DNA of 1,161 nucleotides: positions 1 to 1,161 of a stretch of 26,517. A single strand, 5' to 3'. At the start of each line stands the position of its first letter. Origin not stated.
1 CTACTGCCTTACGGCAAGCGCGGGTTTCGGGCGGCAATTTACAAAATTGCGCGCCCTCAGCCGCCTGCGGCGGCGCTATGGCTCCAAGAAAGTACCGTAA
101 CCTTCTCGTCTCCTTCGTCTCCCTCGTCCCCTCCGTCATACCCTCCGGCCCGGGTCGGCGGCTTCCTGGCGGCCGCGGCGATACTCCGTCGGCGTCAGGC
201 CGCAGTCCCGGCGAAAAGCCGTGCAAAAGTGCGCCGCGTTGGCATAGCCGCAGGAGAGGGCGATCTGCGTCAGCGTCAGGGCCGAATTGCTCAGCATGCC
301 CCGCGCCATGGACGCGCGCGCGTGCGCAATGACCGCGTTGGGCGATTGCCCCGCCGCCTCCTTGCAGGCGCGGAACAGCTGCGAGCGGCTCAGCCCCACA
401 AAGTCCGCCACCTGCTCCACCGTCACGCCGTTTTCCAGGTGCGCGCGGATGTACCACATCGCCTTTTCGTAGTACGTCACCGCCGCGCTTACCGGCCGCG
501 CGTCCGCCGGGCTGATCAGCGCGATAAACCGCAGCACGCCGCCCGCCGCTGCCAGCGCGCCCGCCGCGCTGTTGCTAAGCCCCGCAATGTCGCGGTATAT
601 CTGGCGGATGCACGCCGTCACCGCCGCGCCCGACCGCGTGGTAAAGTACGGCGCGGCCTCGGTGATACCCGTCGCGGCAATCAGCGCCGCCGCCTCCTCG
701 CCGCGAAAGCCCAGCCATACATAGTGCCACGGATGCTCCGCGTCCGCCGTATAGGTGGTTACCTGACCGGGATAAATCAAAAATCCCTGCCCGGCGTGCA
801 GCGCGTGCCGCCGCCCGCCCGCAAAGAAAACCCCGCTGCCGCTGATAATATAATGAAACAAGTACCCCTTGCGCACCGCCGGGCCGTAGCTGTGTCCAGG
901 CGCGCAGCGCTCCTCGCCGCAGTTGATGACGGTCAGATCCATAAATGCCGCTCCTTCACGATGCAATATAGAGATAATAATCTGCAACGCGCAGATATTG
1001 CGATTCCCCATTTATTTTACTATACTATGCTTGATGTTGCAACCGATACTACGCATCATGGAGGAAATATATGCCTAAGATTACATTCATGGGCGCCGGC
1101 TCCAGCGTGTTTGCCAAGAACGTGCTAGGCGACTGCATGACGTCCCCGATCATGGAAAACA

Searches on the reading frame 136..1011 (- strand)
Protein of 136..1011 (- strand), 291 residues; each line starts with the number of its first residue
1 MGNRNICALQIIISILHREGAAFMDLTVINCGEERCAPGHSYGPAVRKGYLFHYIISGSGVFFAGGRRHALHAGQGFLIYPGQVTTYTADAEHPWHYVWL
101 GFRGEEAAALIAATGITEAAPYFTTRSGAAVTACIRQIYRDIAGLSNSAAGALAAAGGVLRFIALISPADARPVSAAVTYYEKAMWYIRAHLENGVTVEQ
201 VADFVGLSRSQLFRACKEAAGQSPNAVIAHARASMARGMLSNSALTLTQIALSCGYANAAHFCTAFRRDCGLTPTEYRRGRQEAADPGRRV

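Call 54: search_protein_families(library=pfam, proteins=[window:136-1011:-], max_evalue=0.001)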
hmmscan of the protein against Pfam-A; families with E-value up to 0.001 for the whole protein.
window:136-1011:- (291 aa): 5 families
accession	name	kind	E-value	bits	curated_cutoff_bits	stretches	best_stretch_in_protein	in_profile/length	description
PF02311.25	AraC_binding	-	4.5e-28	98.1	21.1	1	31-149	5-125/135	AraC-like ligand binding domain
PF12833.13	HTH_18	-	3.4e-21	75.8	33.6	1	202-279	2-79/80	Helix-turn-helix domain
PF00165.29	HTH_AraC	-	3.2e-18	65.8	26.6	2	243-279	7-42/42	Bacterial regulatory helix-turn-helix proteins, AraC family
PF14525.12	AraC_binding_2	-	7.5e-06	26.2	27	1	44-159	50-164/173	AraC-binding-like domain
PF07883.17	Cupin_2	-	0.00024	21.2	27.2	1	36-99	5-68/70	Cupin domain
